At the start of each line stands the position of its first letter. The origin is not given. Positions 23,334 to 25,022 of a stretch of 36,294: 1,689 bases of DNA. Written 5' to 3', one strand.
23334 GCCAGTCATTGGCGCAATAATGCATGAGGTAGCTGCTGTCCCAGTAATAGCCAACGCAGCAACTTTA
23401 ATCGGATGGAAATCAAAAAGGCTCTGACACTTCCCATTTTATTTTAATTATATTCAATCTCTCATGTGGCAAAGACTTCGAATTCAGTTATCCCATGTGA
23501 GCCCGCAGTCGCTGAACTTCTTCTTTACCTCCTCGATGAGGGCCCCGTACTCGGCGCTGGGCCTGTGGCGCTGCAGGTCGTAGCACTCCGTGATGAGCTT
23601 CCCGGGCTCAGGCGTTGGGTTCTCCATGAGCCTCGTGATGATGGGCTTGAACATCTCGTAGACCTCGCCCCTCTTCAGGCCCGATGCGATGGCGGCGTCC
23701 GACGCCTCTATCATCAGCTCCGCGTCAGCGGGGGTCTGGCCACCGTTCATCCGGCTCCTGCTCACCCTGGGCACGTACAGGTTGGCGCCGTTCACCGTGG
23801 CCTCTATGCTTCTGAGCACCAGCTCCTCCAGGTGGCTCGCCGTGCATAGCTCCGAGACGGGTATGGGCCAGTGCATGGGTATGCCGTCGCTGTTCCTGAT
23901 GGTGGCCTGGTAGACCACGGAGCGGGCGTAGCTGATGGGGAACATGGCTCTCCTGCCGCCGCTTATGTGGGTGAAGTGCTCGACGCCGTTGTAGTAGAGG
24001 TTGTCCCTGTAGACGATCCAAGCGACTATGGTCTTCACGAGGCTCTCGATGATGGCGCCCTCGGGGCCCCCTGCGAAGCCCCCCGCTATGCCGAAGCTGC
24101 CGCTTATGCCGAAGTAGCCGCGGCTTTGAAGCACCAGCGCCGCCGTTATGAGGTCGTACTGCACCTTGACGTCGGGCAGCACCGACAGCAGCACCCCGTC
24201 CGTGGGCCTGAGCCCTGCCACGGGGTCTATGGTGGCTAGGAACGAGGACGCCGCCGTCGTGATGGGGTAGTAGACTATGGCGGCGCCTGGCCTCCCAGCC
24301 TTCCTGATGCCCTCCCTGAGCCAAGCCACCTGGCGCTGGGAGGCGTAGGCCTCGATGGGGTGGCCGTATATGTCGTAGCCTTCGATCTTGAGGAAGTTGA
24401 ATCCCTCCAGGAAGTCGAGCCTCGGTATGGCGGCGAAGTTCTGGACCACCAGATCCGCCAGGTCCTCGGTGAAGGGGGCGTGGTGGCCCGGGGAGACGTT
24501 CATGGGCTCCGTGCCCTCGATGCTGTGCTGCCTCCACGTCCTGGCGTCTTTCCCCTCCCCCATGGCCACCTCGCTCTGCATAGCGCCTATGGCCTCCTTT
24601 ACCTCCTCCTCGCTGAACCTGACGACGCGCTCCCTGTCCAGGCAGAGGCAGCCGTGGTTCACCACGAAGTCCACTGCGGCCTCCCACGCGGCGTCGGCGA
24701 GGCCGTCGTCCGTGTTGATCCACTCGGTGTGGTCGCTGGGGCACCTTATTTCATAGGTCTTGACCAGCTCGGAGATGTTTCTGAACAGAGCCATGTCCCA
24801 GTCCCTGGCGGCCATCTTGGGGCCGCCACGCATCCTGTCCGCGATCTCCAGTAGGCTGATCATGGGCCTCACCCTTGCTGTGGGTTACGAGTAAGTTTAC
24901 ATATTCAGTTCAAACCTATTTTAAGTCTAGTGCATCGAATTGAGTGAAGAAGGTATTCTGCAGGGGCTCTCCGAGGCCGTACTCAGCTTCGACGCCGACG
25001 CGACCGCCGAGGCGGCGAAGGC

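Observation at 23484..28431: Three pyrrolysine-free MtmB-like methyltransferases clustered with a cognate corrinoid protein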

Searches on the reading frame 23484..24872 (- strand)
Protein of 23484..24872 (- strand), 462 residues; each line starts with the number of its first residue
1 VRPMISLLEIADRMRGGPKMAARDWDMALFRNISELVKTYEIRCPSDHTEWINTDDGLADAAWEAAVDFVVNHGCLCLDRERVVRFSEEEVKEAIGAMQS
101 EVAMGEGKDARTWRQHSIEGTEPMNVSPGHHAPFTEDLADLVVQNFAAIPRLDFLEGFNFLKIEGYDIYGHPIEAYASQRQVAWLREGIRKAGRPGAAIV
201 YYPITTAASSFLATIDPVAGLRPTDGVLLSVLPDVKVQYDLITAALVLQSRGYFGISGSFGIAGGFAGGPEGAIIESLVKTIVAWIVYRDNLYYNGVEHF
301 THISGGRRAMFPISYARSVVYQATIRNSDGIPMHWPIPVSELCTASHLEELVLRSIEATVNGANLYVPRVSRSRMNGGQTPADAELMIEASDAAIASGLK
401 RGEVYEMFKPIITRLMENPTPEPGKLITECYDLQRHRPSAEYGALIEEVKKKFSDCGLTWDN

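Call 3: search_protein_families(library=pfam, proteins=[window:23484-24872:-], max_evalue=0.01)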
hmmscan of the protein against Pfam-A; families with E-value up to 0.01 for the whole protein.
window:23484-24872:- (462 aa): 1 family
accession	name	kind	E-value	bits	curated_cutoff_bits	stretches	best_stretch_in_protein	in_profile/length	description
PF05369.18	MtmB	-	1.5e-45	156.3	25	1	7-458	3-450/450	Monomethylamine methyltransferase MtmB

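Call 4: search_protein_families(library=ncbifam, proteins=[window:23484-24872:-], max_evalue=0.01)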
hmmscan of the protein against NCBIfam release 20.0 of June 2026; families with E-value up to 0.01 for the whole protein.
window:23484-24872:- (462 aa): 0 families

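Call 31: find_homologous_proteins(query=window:23484-24872:-, max_evalue=0.00001)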
Query window:23484-24872:- (462 aa): 561 proteins with E <= 0.00001 among 8000 candidates; the best 120 are listed.
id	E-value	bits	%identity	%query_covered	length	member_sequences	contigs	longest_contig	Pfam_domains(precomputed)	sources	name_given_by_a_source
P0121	0.0e+0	1054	100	99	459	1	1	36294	PF05369.19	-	-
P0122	9.3e-293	989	93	99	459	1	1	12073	PF05369.19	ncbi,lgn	-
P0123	7.1e-290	979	93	99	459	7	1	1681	PF05369.19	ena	-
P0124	7.7e-282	953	89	99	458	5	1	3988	PF05369.19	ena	-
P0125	2.4e-277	938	87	100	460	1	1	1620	PF05369.19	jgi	jgi:methylamine--corrinoid protein Co-methyltransferase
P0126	1.5e-276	936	86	99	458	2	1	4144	PF05369.19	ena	-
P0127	5.2e-276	934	87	99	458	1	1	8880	PF05369.19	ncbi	-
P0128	1.4e-271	919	85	99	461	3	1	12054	PF05369.19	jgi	-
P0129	2.2e-267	905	84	99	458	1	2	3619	PF05369.19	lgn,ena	-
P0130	2.6e-265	898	84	99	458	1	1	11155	PF05369.19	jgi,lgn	jgi:methylamine--corrinoid protein Co-methyltransferase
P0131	1.3e-264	896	84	99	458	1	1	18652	PF05369.19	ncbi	-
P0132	4.0e-264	895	83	100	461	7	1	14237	PF05369.19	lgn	-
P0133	8.5e-264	893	84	99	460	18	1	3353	PF05369.19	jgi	jgi:methylamine--corrinoid protein Co-methyltransferase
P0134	9.2e-264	893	83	99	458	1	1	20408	PF05369.19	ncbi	-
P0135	1.2e-263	893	84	99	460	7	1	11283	PF05369.19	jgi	-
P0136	1.3e-263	893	84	99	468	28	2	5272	PF05369.19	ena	-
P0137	1.6e-263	893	84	99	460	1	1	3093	PF05369.19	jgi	-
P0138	4.0e-263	891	84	100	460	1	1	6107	PF05369.19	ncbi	ncbi:hypothetical protein ES707_22841 [subsurface metagenome]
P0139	1.3e-262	890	84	99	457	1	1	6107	PF05369.19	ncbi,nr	ncbi:monomethylamine:corrinoid methyltransferase [archaeon]|nr:monomethylamine:corrinoid methyltrans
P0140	1.5e-262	889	84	100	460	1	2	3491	PF05369.19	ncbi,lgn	-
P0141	1.6e-262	889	82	99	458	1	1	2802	PF05369.19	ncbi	-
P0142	2.1e-262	889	83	100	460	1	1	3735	PF05369.19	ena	-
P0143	2.1e-262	889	82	100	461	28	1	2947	PF05369.19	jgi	-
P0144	2.6e-262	889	83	100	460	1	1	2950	PF05369.19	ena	-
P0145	2.9e-262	888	84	99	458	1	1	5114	PF05369.19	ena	-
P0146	3.5e-262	888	84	99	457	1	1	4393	PF05369.19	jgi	jgi:methylamine--corrinoid protein Co-methyltransferase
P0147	4.7e-262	888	84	99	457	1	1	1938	PF05369.19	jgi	jgi:methylamine--corrinoid protein Co-methyltransferase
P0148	4.7e-262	888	84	99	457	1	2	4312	PF05369.19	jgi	jgi:methylamine--corrinoid protein Co-methyltransferase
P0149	1.4e-261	886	83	99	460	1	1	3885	PF05369.19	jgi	jgi:methylamine--corrinoid protein Co-methyltransferase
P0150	2.5e-261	885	82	100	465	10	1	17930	PF05369.19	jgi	jgi:methylamine--corrinoid protein Co-methyltransferase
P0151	4.0e-261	885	82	99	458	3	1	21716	PF05369.19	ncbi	-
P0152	4.9e-261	884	83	100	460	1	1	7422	PF05369.19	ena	-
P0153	6.7e-261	884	83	100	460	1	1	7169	PF05369.19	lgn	-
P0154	6.8e-261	884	82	100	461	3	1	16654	PF05369.19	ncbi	-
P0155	1.1e-260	883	82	99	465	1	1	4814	PF05369.19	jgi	jgi:methylamine--corrinoid protein Co-methyltransferase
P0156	3.2e-260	882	82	100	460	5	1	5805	PF05369.19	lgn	-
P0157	5.6e-260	881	81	99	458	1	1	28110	PF05369.19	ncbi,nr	ncbi:MAG: monomethylamine:corrinoid methyltransferase [Candidatus Bathyarchaeota archaeon]|nr:monome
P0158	7.2e-260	880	82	99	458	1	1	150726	PF05369.19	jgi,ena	-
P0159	7.5e-260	880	83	99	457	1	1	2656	PF05369.19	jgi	jgi:methylamine--corrinoid protein Co-methyltransferase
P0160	1.1e-259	880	82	99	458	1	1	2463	PF05369.19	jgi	-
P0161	2.0e-259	879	82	99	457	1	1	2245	PF05369.19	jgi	jgi:methylamine--corrinoid protein Co-methyltransferase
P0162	4.1e-259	878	82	99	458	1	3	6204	PF05369.19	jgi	-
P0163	7.2e-259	877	83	99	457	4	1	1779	PF05369.19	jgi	jgi:methylamine--corrinoid protein Co-methyltransferase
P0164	3.3e-258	875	81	99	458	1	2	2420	PF05369.19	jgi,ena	-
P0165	6.6e-258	874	81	99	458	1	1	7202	PF05369.19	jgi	jgi:methylamine--corrinoid protein Co-methyltransferase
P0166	7.1e-258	874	82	99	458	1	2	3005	PF05369.19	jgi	-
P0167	7.2e-258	874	81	99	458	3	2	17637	PF05369.19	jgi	-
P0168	2.2e-257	872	81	99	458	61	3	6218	PF05369.19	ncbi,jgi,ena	-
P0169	4.0e-257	871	80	100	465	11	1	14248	PF05369.19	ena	-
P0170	5.4e-257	871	84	97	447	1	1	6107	PF05369.19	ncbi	-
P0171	6.8e-257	871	81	99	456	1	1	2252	PF05369.19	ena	-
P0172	1.4e-256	870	81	99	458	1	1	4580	PF05369.19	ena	-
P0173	1.4e-256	870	81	99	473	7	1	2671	PF05369.19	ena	-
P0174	4.5e-256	868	81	99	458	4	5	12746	PF05369.19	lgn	-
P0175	5.5e-256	868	81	99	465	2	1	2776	PF05369.19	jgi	jgi:methylamine--corrinoid protein Co-methyltransferase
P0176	5.6e-256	868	81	99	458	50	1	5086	PF05369.19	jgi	jgi:hypothetical protein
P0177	1.5e-255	866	80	99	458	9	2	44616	PF05369.19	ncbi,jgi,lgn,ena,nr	ncbi:MAG: monomethylamine:corrinoid methyltransferase [Candidatus Bathyarchaeota archaeon]|jgi:methy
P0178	2.5e-255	866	83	97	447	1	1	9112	PF05369.19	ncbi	-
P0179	2.8e-255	865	80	99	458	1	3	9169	PF05369.19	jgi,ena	-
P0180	3.6e-255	865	83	97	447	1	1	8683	PF05369.19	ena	-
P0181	1.3e-254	863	80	100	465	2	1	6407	PF05369.19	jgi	-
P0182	2.1e-254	862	80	99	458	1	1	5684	PF05369.19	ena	-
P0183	3.6e-254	862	80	99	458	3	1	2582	PF05369.19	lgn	-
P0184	3.8e-254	862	80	99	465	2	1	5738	PF05369.19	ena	-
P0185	5.3e-254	861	79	99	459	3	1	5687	PF05369.19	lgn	-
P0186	7.6e-254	861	80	99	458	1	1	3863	PF05369.19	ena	-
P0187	1.0e-253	860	80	99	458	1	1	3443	PF05369.19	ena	-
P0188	1.3e-253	860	80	99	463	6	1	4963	PF05369.19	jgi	-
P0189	1.9e-253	859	79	99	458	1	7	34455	PF05369.19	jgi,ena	jgi:methylamine--corrinoid protein Co-methyltransferase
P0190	3.8e-253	858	79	99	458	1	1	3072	PF05369.19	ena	-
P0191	8.9e-253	857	80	99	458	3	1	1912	PF05369.19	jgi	jgi:methylamine--corrinoid protein Co-methyltransferase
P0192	9.9e-253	857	80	99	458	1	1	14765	PF05369.19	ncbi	-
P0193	4.2e-252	855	79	99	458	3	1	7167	PF05369.19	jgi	jgi:hypothetical protein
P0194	6.0e-252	854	79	100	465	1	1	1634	PF05369.19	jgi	jgi:methylamine--corrinoid protein Co-methyltransferase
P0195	6.8e-252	854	79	99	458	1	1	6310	PF05369.19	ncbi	-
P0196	8.9e-252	854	79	99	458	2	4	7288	PF05369.19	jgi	jgi:hypothetical protein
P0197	2.2e-251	853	80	99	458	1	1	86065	PF05369.19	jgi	jgi:methylamine--corrinoid protein Co-methyltransferase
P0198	2.6e-251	852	79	99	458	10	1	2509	PF05369.19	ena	-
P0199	3.7e-251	852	79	99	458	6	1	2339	PF05369.19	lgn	-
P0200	5.5e-250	848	81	96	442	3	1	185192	PF05369.19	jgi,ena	-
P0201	1.0e-249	847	79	99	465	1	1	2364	PF05369.19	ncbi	-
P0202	1.4e-249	847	78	99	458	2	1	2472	PF05369.19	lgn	-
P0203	1.9e-249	846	78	99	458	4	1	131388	PF05369.19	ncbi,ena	-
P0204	3.0e-249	845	79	99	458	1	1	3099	PF05369.19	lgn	-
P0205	4.0e-249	845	77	99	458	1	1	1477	PF05369.19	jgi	jgi:methylamine---corrinoid protein Co-methyltransferase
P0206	5.2e-249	845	78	99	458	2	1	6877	PF05369.19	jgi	-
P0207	6.5e-249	844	81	95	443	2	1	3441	PF05369.19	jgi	jgi:methylamine--corrinoid protein Co-methyltransferase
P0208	1.8e-247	840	78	99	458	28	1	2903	PF05369.19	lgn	-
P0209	2.8e-247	839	79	97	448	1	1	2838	PF05369.19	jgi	-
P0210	8.3e-247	837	78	99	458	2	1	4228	PF05369.19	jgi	jgi:methylamine--corrinoid protein Co-methyltransferase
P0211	1.3e-246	837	77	99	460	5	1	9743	PF05369.19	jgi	-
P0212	2.1e-246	836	77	100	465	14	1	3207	PF05369.19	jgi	jgi:methylamine---corrinoid protein Co-methyltransferase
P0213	2.6e-246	836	79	96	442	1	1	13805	PF05369.19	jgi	jgi:methylamine--corrinoid protein Co-methyltransferase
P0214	2.6e-246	836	79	97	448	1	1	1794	PF05369.19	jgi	-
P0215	2.7e-246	836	79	97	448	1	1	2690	PF05369.19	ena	-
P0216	3.1e-246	836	77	99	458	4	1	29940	PF05369.19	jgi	jgi:methylamine--corrinoid protein Co-methyltransferase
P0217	3.6e-246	835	79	97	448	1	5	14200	PF05369.19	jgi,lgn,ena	-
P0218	4.9e-246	835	79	97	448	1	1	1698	PF05369.19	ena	-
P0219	9.6e-246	834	79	97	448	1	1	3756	PF05369.19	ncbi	-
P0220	2.4e-245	833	79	97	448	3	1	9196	PF05369.19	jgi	jgi:methylamine--corrinoid protein Co-methyltransferase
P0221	3.0e-245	832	79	97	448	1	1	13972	PF05369.19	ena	-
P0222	4.1e-245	832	78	97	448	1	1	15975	PF05369.19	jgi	-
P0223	2.6e-244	829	79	96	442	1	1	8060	PF05369.19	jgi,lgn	-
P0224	2.8e-244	829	77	99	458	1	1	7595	PF05369.19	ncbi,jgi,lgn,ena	-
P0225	8.4e-244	828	82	94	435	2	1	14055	PF05369.19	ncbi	-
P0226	4.8e-243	825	76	99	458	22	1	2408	PF05369.19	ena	-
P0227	8.8e-243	824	79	96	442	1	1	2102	PF05369.19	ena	-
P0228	9.3e-243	824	76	99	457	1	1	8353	PF05369.19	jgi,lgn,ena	-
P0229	1.1e-240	817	76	99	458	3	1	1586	PF05369.19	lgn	-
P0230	3.0e-240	816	75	99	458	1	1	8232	PF05369.19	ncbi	-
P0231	1.4e-236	804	76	97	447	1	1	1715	PF05369.19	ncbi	-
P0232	3.6e-234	796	75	99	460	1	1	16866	PF05369.19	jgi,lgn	-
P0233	3.4e-211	720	82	82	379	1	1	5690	PF05369.19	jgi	jgi:hypothetical protein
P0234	3.2e-203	694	83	77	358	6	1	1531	PF05369.19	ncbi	-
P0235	3.1e-199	681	81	79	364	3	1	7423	PF05369.19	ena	-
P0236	2.9e-183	628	79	73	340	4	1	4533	PF05369.19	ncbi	ncbi:hypothetical protein DRO66_07050, partial [Candidatus Bathyarchaeota archaeon]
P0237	2.1e-174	599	58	99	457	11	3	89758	PF05369.19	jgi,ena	jgi:methylamine--corrinoid protein Co-methyltransferase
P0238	4.8e-173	594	57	99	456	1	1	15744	PF05369.19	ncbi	-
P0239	1.4e-171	589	57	99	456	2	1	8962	PF05369.19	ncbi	-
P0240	3.5e-171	588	58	99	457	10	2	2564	PF05369.19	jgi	jgi:methylamine--corrinoid protein Co-methyltransferase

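Call 41: find_encoding_contigs(protein=P0237, flank=10000, max_places=3)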
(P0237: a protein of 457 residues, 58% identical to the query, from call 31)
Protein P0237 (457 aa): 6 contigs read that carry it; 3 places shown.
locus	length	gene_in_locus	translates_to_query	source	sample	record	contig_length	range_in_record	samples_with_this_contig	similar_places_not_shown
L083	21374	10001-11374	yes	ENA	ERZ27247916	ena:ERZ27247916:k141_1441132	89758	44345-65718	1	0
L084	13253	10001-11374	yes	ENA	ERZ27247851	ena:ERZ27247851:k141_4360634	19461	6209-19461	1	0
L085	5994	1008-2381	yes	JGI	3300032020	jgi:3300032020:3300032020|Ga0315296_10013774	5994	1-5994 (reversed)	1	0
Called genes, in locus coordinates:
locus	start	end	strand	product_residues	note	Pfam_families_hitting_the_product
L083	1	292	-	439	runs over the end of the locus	PF01336:tRNA_anti-codon, PF00152:tRNA-synt_2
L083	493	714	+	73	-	PF13459:Fer4_15, PF13370:Fer4_13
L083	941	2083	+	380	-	PF01950:FBPase_3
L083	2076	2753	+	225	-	PF00121:TIM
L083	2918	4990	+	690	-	PF00932:LTD, PF13091:PLDc_2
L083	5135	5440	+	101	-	PF00583:Acetyltransf_1, PF08445:FR47, PF13508:Acetyltransf_7, PF13673:Acetyltransf_10, PF13420:Acetyltransf_4 (weak)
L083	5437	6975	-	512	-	PF01078:Mg_chelatase, PF20030:bpMoxR (weak), PF00158:Sigma54_activat (faint), PF00004:AAA (faint), PF07728:AAA_5 (faint)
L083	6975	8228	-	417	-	PF01751:Toprim (weak), PF13662:Toprim_4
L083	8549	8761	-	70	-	-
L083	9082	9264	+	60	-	-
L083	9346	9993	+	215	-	PF02607:B12-binding_2, PF02310:B12-binding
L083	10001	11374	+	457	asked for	PF05369:MtmB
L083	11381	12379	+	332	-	PF01208:URO-D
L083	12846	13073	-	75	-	-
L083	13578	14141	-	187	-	PF01814:Hemerythrin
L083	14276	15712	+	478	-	PF01523:PmbA_TldD_1st, PF19290:PmbA_TldD_2nd (weak), PF19289:PmbA_TldD_3rd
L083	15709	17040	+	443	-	PF19289:PmbA_TldD_3rd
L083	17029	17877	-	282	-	-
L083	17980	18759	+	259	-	PF00731:AIRC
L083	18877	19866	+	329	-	PF00583:Acetyltransf_1, PF13673:Acetyltransf_10, PF13508:Acetyltransf_7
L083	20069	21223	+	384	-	PF04894:Nre_N, PF04895:Nre_C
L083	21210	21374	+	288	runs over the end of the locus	PF04055:Radical_SAM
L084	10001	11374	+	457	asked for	PF05369:MtmB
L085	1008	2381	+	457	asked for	PF05369:MtmB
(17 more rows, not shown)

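Call 67: predict_structure(alignment_id=A3)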
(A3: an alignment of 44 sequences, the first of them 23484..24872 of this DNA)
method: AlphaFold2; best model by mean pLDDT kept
length: 462 residues; sequences in the alignment: 44
mean_pLDDT: 92.9   pTM: 0.94
mean pLDDT of the five models: 92.9, 92.2, 91.6, 90.2, 89.6
residues with pLDDT >= 90: 371; 70-90: 85; 50-70: 4; < 50: 2
segments of 3 or more residues with pLDDT < 50: none
pLDDT, mean of each block of 10 residues (from residue 1): 82 97 96 98 96 98 99 98 98 96 95 97 92 80 92 88 86 89 92 94 88 84 92 94 91 90 92 98 96 93 92 98 98 94 95 98 90 75 95 97 98 95 90 93 98 96 61
secondary structure, 60 per line:
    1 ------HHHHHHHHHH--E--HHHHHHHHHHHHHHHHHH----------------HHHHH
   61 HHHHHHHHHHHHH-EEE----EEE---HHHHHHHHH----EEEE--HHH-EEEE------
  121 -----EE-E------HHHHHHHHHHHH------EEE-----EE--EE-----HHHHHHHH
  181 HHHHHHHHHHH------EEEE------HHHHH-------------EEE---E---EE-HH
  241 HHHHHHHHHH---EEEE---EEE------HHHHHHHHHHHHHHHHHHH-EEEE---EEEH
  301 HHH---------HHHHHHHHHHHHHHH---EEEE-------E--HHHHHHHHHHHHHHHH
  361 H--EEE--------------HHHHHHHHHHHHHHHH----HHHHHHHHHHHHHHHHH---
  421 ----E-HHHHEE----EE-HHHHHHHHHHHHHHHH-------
elements in order: H7-16 H22-39 H56-73 E75-77 E82-84 H88-96 E101-104 E111-114 H136-147 E154-156 H173-191 E198-201 H208-212 E226-228 H239-250 E254-257 E261-263 H270-288 E290-293 E297-299 H300-303 H313-327 E331-334 H345-361 E364-366 H381-396 H401-417 H427-430 H440-455

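Call 70: fold_search(model_id=the predicted structure, library=pdb)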
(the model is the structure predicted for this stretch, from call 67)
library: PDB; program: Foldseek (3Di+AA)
matches with E <= 10: 1427; with E <= 0.001: 42
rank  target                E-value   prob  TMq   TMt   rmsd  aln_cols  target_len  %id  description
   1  1nth                  3.8e-34  1.00  0.90  0.91   2.5       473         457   23  Crystal structure of the methanosarcina barkeri monomethylamine methyltransferase (MTMB) (released 2003-02-04)
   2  1l2q                  4.5e-34  1.00  0.90  0.91   2.5       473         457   23  Crystal Structure of the Methanosarcina barkeri Monomethylamine Methyltransferase (MtmB) (released 2002-06-05)
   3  1tv2                  8.8e-34  1.00  0.90  0.91   2.6       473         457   23  Crystal structure of the hydroxylamine MtmB complex (released 2004-10-19)
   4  7xcn_A                1.9e-09  1.00  0.48  0.46  14.1       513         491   10  Crystal structure of the MttB-MttC complex at 2.7 A resolution (released 2023-01-18)
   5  7xcl_A                3.9e-09  1.00  0.48  0.46  13.8       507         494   10  Crystal structure of trimethylamine methyltransferase MttB from Methanosarcina barkeri at 2.5 A resolution (released 2023-01-18)
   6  7xcm_A                1.5e-08  1.00  0.47  0.45  14.1       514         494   10  Crystal structure of sulfite MttB structure at 3.2 A resolution (released 2023-01-18)
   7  7xcm_C                2.3e-08  1.00  0.46  0.44  14.0       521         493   11  Crystal structure of sulfite MttB structure at 3.2 A resolution (released 2023-01-18)
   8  7xcl_C                2.9e-08  1.00  0.48  0.45  14.0       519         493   10  Crystal structure of trimethylamine methyltransferase MttB from Methanosarcina barkeri at 2.5 A resolution (released 2023-01-18)
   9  9yce_B                1.1e-07  1.00  0.48  0.47  14.8       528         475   11  Active site of MtgB, a glycine betaine methyltransferase from the MttB superfamily (released 2026-03-11)
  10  2qne_A                1.4e-07  1.00  0.49  0.48  14.3       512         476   11  Crystal structure of putative methyltransferase (ZP_00558420.1) from Desulfitobacterium hafniense Y51 at 2.30 A resolu (released 2007-08-14)
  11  2qne_B                3.5e-07  1.00  0.46  0.45  14.7       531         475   12  Crystal structure of putative methyltransferase (ZP_00558420.1) from Desulfitobacterium hafniense Y51 at 2.30 A resolu (released 2007-08-14)
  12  4yyc                  3.9e-07  1.00  0.50  0.49  14.4       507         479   11  Crystal structure of trimethylamine methyltransferase from Sinorhizobium meliloti in complex with unknown ligand (released 2015-04-08)
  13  9yce_A                8.9e-07  1.00  0.48  0.47  15.3       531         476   10  Active site of MtgB, a glycine betaine methyltransferase from the MttB superfamily (released 2026-03-11)
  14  4guh_A                1.4e-04  1.00  0.35  0.57   5.9       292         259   11  1.95 Angstrom Crystal Structure of the Salmonella enterica 3-Dehydroquinate Dehydratase (aroD) E86A Mutant in Complex  (released 2012-09-12)
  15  3l2i_A                1.5e-04  1.00  0.36  0.58   6.0       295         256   11  1.85 Angstrom Crystal Structure of the 3-Dehydroquinate Dehydratase (aroD) from Salmonella typhimurium LT2. (released 2009-12-29)
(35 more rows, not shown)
